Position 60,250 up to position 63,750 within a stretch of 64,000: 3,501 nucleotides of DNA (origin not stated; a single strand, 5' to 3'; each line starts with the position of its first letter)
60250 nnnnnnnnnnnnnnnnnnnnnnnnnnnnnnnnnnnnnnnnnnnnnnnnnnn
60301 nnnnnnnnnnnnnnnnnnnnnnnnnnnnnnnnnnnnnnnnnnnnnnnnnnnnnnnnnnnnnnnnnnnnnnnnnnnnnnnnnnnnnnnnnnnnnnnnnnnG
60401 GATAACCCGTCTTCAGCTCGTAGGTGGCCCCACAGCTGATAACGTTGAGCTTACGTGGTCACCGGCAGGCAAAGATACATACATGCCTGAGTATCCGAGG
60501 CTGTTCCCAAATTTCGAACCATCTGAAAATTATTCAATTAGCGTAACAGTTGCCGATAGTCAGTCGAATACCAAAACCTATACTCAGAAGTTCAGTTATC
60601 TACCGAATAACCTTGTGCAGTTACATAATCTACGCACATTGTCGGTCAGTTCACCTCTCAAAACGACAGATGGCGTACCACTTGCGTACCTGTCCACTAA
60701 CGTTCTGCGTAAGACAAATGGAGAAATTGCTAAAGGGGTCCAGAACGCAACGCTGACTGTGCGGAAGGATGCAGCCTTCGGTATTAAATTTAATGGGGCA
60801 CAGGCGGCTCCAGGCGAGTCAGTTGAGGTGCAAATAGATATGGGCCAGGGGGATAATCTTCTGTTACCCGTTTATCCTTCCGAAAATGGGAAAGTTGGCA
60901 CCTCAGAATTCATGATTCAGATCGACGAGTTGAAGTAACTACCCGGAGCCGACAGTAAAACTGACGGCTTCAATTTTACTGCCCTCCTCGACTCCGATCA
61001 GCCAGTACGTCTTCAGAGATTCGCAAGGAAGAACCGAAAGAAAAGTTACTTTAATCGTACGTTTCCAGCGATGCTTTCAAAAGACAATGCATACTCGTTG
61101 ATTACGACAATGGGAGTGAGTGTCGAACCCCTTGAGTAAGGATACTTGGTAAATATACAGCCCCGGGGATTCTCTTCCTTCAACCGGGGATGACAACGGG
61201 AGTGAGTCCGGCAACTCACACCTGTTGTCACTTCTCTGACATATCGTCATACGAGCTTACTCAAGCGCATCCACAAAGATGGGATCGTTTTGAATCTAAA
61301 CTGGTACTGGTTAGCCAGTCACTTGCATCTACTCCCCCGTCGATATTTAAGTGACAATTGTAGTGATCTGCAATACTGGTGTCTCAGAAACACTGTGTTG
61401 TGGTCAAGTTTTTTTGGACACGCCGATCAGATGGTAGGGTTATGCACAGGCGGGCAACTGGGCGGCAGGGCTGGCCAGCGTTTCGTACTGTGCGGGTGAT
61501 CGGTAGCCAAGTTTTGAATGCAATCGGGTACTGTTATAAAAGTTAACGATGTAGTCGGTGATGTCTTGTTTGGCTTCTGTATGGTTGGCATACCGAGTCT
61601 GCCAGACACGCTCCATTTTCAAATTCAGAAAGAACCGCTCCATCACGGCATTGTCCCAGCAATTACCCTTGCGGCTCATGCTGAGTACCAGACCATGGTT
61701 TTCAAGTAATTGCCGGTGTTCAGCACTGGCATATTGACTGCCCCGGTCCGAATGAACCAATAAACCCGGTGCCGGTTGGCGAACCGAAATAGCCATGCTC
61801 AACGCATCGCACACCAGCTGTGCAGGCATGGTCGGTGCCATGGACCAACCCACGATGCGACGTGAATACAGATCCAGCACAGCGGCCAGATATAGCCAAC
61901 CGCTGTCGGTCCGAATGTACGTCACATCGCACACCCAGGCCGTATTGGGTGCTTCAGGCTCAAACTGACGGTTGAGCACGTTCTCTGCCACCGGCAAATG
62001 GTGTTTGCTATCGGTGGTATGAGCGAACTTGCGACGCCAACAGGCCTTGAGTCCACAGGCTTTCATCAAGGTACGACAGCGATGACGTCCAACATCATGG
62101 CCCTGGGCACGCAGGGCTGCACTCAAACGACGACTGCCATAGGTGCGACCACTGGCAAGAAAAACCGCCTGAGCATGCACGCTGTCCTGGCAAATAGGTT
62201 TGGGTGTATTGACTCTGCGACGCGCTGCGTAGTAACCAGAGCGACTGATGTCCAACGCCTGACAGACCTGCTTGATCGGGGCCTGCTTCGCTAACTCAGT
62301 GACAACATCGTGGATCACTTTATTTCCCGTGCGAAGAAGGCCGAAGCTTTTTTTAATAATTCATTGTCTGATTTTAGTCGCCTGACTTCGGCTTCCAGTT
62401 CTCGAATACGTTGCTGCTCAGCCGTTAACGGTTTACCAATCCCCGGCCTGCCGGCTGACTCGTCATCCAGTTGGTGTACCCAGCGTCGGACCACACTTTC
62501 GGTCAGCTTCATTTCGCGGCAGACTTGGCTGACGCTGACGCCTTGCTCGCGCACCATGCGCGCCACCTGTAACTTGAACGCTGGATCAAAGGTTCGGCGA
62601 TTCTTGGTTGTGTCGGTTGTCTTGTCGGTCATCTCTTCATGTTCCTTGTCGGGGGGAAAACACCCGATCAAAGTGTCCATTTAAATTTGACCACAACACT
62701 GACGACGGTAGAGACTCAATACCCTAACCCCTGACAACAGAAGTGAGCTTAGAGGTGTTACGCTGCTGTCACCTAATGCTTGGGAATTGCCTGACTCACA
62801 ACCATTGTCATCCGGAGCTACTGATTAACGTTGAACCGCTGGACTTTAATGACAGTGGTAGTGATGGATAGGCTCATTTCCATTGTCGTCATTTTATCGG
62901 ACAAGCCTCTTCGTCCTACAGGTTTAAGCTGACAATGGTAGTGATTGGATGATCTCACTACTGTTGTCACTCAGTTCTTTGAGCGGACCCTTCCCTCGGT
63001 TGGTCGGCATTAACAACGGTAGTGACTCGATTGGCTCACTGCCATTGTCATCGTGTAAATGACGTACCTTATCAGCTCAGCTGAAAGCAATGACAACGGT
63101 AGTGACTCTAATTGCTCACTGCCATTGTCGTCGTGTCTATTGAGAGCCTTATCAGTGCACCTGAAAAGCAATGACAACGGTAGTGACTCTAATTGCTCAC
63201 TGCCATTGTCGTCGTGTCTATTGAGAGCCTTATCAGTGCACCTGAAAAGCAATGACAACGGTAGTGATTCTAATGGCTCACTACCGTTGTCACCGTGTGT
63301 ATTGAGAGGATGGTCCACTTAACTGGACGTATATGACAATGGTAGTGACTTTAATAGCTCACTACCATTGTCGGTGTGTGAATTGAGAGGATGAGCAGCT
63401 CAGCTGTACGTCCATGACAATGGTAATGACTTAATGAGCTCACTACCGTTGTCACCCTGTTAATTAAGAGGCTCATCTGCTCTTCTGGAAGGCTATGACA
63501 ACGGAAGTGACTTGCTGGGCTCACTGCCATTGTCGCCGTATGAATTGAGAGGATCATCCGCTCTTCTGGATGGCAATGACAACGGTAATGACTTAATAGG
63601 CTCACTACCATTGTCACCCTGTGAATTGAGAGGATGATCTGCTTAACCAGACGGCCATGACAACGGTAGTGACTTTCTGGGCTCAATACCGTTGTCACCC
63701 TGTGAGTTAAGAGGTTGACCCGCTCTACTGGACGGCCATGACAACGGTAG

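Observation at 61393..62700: IS3-family element landed inside the 81-bp repeat array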

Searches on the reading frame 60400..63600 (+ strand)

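Call 51: search_protein_families(library=pfam, proteins=[L001:12005-13093:-])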
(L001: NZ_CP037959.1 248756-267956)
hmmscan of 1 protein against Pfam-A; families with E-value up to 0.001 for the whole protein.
L001:12005-13093:- (362 aa): 0 families

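Call 53: search_protein_families(library=ncbifam, proteins=[L001:12005-13093:-], max_evalue=0.01)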
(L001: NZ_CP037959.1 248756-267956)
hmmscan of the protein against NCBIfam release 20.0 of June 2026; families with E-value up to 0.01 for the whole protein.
L001:12005-13093:- (362 aa): 0 families

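Call 54: search_protein_families(library=pfam, proteins=[L001:12005-13093:-], max_evalue=10)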
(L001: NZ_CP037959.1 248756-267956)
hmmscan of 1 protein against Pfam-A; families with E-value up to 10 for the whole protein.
L001:12005-13093:- (362 aa): 1 family
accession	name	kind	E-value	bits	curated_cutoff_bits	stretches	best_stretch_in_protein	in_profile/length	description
PF07106.19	TBPIP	-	0.055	13.8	22.8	1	249-286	26-60/62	TBPIP/Hop2 winged helix domain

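Call 55: search_solved_structures(query=L001:12005-13093:-, max_evalue=1)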
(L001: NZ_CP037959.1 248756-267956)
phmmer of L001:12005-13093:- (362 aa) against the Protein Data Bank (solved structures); distinct sequences matched with E-value up to 1: 5.
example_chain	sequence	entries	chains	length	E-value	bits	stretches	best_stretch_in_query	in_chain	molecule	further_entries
8weh_A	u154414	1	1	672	0.045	16.4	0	225-284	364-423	MALE DISCOVERER 1-INTERACTING RECEPTOR-LIKE KINASE 2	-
8wef_A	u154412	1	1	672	0.079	15.6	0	226-284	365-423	MALE DISCOVERER 1-INTERACTING RECEPTOR-LIKE KINASE 2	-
8weg_A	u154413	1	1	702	0.093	15.4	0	226-284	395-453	MALE DISCOVERER 1-INTERACTING RECEPTOR-LIKE KINASE 2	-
8wei_A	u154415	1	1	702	0.096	15.4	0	226-284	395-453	MALE DISCOVERER 1-INTERACTING RECEPTOR-LIKE KINASE 2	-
1i94_H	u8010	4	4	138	0.97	12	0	234-292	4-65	30S RIBOSOMAL PROTEIN S8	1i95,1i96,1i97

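Call 60: find_homologous_proteins(query=L001:12005-13093:-, max_evalue=0.00001)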
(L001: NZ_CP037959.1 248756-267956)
Query L001:12005-13093:- (362 aa): 352 proteins with E <= 0.00001 among 4178 candidates; the best 120 are listed.
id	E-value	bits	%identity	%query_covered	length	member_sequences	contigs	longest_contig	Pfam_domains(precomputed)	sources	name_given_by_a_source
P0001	2.3e-231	785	100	100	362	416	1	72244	-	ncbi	-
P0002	2.4e-203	693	88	99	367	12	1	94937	-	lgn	-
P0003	9.7e-198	674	85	100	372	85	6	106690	-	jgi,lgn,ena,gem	jgi:hypothetical protein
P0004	7.1e-117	409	85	62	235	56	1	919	-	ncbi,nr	ncbi:TPA: replication protein RepA, partial [Klebsiella pneumoniae]|nr:replication protein RepA [Kle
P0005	2.0e-112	394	98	52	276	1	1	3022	-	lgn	-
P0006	1.2e-102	362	62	77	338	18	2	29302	PF01051.28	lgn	-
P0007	1.6e-101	358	60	78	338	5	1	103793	PF01051.28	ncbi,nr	ncbi:RepB family plasmid replication initiator protein [Morganella morganii]|nr:RepB family plasmid 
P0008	4.5e-101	357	61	77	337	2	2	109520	PF01051.28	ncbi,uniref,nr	ncbi:replication protein RepA [Xenorhabdus sp. GDc328]|uniref:RepB family plasmid replication initia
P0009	1.2e-100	355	60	78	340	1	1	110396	PF01051.28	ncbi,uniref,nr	ncbi:replication protein RepA [Xenorhabdus sp. KJ12.1]|uniref:RepB family plasmid replication initia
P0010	7.5e-100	353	60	78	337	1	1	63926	PF01051.28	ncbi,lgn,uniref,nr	ncbi:replication protein RepA [Xenorhabdus khoisanae]|uniref:Replication protein RepA n=1 Tax=Xenorh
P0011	2.9e-99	351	53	94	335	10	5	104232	PF01051.28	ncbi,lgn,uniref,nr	ncbi:RepB family plasmid replication initiator protein [Xenorhabdus bovienii]|uniref:RepB family pla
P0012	7.8e-99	349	60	77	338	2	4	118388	PF01051.28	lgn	-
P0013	1.0e-98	349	60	79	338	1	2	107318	PF01051.28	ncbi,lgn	ncbi:RepB family plasmid replication initiator protein [Providencia rettgeri]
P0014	2.9e-98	347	55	87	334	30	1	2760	PF01051.28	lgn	-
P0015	5.3e-98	347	60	76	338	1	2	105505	PF01051.28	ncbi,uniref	ncbi:RepB family plasmid replication initiator protein [Moellerella wisconsensis]|uniref:RepB family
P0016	6.2e-98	346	59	77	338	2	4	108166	PF01051.28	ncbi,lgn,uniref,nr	ncbi:RepB family plasmid replication initiator protein (plasmid) [Moellerella wisconsensis]|uniref:R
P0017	6.9e-98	346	60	76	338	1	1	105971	PF01051.28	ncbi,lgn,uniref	ncbi:RepB family plasmid replication initiator protein [Moellerella wisconsensis]|uniref:RepB family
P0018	2.9e-97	344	52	95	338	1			PF01051.28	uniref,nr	uniref:RepFIB replication protein A n=1 Tax=Pectobacterium carotovorum TaxID=554 RepID=A0A0K0MQ11_PE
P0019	6.7e-97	343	60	76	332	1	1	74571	PF01051.28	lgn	-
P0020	5.2e-96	340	54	87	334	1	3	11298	PF01051.28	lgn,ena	-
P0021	7.2e-96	340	54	87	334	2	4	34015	PF01051.28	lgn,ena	-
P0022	8.4e-96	339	55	88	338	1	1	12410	PF01051.28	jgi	jgi:hypothetical protein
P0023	1.3e-95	339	54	87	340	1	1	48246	PF01051.28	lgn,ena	-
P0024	2.0e-95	338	54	87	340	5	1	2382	PF01051.28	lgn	-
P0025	3.5e-95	337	54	87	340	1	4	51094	PF01051.28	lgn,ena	-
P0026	3.8e-95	337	54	87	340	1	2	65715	PF01051.28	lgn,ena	-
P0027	5.2e-95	337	53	98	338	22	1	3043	PF01051.28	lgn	-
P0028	5.6e-95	337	57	78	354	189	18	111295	PF01051.28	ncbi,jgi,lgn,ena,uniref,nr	ncbi:replication protein RepA [Salmonella enterica subsp. enterica serovar Thompson]|jgi:hypothetica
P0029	1.4e-94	335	58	78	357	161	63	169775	PF01051.28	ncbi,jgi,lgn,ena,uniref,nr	ncbi:RepB family plasmid replication initiator protein [Pantoea eucalypti]|jgi:hypothetical protein|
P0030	1.8e-94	335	51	96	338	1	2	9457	PF01051.28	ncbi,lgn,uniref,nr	ncbi:RepB family plasmid replication initiator protein [Entomohabitans teleogrylli]|uniref:RepB fami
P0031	2.6e-94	334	54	89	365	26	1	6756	PF01051.28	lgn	-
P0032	3.2e-94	334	51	92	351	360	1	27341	PF01051.28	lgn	-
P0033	4.5e-94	334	55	85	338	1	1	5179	PF01051.28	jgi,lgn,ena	-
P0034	4.6e-94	334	57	80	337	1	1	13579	PF01051.28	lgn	-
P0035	6.3e-94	333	53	87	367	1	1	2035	PF01051.28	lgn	-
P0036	6.6e-94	333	56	80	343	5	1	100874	PF01051.28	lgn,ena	-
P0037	7.8e-94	333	58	77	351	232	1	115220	PF01051.28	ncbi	ncbi:RepB family plasmid replication initiator protein [Cronobacter sakazakii]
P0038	1.0e-93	332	50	95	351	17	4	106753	PF01051.28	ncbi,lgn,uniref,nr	ncbi:TPA: replication protein RepA [Salmonella enterica subsp. enterica serovar Infantis]|uniref:rep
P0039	2.9e-93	331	56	80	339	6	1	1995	PF01051.28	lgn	-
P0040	9.8e-93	329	52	94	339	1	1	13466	PF01051.28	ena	-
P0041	1.4e-92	329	52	94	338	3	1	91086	PF01051.28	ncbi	-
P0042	1.5e-92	329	52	89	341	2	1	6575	PF01051.28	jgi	-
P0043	1.6e-92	329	51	98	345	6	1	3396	PF01051.28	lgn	-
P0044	1.7e-92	328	57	81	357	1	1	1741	PF01051.28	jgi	-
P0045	1.8e-92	328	54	87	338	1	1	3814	PF01051.28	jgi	jgi:hypothetical protein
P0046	1.8e-92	328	53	87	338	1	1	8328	PF01051.28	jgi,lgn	jgi:hypothetical protein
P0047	1.9e-92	328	54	87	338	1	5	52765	PF01051.28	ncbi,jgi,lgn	ncbi:RepB family plasmid replication initiator protein [Dryocola sp. LX212]|jgi:hypothetical protein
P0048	1.9e-92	328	54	87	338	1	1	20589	PF01051.28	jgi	jgi:hypothetical protein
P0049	2.0e-92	328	48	98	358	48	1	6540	PF01051.28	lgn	-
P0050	2.6e-92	328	56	80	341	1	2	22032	PF01051.28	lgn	-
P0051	2.7e-92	328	52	89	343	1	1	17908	PF01051.28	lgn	-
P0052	3.1e-92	328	52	89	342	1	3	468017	PF01051.28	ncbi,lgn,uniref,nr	ncbi:RepB family plasmid replication initiator protein [Erwinia sp. JUb26]|uniref:RepB family plasmi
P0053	3.5e-92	327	58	78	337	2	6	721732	PF01051.28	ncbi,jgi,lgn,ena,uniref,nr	ncbi:RepFIB replication protein A [Cedecea neteri]|jgi:hypothetical protein|uniref:RepB family plasm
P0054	3.9e-92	327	54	86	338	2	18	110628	PF01051.28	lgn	-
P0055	4.3e-92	327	52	89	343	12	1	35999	PF01051.28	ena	-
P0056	4.5e-92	327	55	81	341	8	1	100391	PF01051.28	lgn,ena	-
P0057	4.6e-92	327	51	95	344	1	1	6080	PF01051.28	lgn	-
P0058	4.7e-92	327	52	86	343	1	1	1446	PF01051.28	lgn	-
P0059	4.9e-92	327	57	78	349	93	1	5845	PF01051.28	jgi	-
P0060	9.5e-92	326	49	98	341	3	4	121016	PF01051.28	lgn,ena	-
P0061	9.9e-92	326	57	78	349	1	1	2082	PF01051.28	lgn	-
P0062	1.0e-91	326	55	81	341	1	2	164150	PF01051.28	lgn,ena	-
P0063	1.2e-91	326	52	89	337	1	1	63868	PF01051.28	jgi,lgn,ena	-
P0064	1.4e-91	325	52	89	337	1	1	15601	PF01051.28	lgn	-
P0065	1.5e-91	325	49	98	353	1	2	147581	PF01051.28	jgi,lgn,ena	-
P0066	1.8e-91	325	53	88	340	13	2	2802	PF01051.28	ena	-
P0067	2.1e-91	325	50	98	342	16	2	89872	PF01051.28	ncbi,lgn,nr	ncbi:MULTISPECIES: RepB family plasmid replication initiator protein [Enterobacterales]|nr:MULTISPEC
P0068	2.3e-91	325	53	89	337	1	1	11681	PF01051.28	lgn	-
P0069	3.0e-91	324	54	87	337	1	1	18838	PF01051.28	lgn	-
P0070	3.7e-91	324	53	87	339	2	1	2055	PF01051.28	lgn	-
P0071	4.2e-91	324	55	78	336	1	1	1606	PF01051.28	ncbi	ncbi:replication protein RepA, partial [Escherichia coli]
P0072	4.5e-91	324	55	78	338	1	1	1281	PF01051.28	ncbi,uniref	ncbi:replication protein RepA, partial [Escherichia coli]|uniref:RepB family plasmid replication ini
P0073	5.1e-91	324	55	78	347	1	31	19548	PF01051.28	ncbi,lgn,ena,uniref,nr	ncbi:replication protein RepA [Escherichia coli]|uniref:replication protein RepA n=2 Tax=Escherichia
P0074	5.1e-91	324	50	95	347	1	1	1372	PF01051.28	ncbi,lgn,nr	ncbi:replication protein RepA [Escherichia coli]|nr:replication protein RepA [Escherichia coli]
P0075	5.1e-91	324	52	86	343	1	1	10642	PF01051.28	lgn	-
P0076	5.6e-91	323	49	98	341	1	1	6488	PF01051.28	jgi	jgi:hypothetical protein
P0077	7.5e-91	323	54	81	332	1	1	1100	PF01051.28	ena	-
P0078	1.1e-90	323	56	81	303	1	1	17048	PF01051.28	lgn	-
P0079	1.3e-90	322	49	95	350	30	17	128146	PF01051.28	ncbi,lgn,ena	-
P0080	1.9e-90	322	57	81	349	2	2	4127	PF01051.28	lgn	-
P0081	2.1e-90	322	50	99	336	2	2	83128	PF01051.28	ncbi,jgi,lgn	ncbi:MAG TPA: RepB family plasmid replication initiator protein [Buttiauxella sp.]|jgi:hypothetical 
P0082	3.1e-90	321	50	100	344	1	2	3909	PF01051.28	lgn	-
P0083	3.3e-90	321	51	94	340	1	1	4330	PF01051.28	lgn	-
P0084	4.8e-90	320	49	95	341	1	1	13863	PF01051.28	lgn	-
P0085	8.4e-90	320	51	98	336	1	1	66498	PF01051.28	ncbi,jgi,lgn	ncbi:MAG TPA: RepB family plasmid replication initiator protein [Buttiauxella sp.]|jgi:hypothetical 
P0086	9.6e-90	319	51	98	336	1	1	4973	PF01051.28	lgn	-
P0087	1.4e-89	319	56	76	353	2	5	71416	PF01051.28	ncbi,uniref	ncbi:RepB family plasmid replication initiator protein [Photorhabdus asymbiotica]|uniref:RepB family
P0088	1.6e-89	319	51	98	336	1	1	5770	PF01051.28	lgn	-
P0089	2.1e-89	318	51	99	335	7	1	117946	PF01051.28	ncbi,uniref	ncbi:RepB family plasmid replication initiator protein [Buttiauxella agrestis]|uniref:RepB family pl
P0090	2.6e-89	318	51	98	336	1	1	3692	PF01051.28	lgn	-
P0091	4.9e-89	317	51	98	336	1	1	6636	PF01051.28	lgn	-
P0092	8.2e-89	316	57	76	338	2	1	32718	PF01051.28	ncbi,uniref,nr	ncbi:RepFIB replication protein A [Photorhabdus australis subsp. thailandensis]|uniref:RepFIB replic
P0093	8.3e-89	316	54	80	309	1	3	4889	PF01051.28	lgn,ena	-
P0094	9.4e-89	316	50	99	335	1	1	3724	PF01051.28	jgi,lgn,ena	-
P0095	1.2e-88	316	52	87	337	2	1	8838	PF01051.28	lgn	-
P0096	1.2e-88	316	52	84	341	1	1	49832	PF01051.28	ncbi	ncbi:RepB family plasmid replication initiator protein [Enterobacteriaceae bacterium LUAb1]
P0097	1.4e-88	316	48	98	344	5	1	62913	PF01051.28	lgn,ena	-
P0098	3.2e-88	314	48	98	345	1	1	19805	PF01051.28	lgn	-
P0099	9.4e-88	313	53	80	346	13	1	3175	PF01051.28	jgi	-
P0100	1.2e-87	313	53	80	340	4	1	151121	PF01051.28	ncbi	-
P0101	1.5e-87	312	52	82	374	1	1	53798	PF01051.28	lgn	-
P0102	2.0e-87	312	54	81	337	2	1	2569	PF01051.28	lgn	-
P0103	3.5e-87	311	51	85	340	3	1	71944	PF01051.28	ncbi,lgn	-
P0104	4.7e-87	311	52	82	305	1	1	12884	PF01051.28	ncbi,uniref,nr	ncbi:RepB family plasmid replication initiator protein [Candidatus Pantoea edessiphila]|uniref:Repli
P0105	6.3e-87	310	54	79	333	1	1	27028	PF01051.28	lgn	-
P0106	6.6e-87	310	50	86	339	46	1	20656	PF01051.28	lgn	-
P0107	7.8e-87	310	55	79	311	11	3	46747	PF01051.28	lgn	-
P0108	8.6e-87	310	54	81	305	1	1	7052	PF01051.28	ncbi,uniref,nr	ncbi:RepB family plasmid replication initiator protein [Pantoea sp. SoEX]|uniref:RepB family plasmid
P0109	1.2e-86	309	54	77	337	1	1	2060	PF01051.28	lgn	-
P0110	2.1e-86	308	54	77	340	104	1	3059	PF01051.28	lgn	-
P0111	2.5e-86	308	53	81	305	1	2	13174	PF01051.28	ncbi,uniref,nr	ncbi:replication protein RepA (plasmid) [Candidatus Pantoea edessiphila]|uniref:Replication protein 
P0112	2.7e-86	308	54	76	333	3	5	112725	PF01051.28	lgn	-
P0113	9.6e-86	306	53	81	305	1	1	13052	PF01051.28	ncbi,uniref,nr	ncbi:replication protein RepA (plasmid) [Candidatus Pantoea edessiphila]|uniref:Replication protein 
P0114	3.4e-85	304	52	81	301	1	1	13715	PF01051.28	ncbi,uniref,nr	ncbi:replication protein RepA (plasmid) [Candidatus Pantoea edessiphila]|uniref:Replication protein 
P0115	4.1e-85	304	53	78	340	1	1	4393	PF01051.28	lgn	-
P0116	5.5e-85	304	53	80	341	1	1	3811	PF01051.28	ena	-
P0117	9.3e-85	303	54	77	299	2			PF01051.28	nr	nr:RepB family plasmid replication initiator protein [Pantoea sp. Mhis]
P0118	9.4e-85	303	53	79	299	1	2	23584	PF01051.28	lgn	-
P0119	1.0e-84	303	53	79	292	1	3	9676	PF01051.28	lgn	-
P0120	3.5e-84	301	53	77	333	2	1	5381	PF01051.28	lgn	-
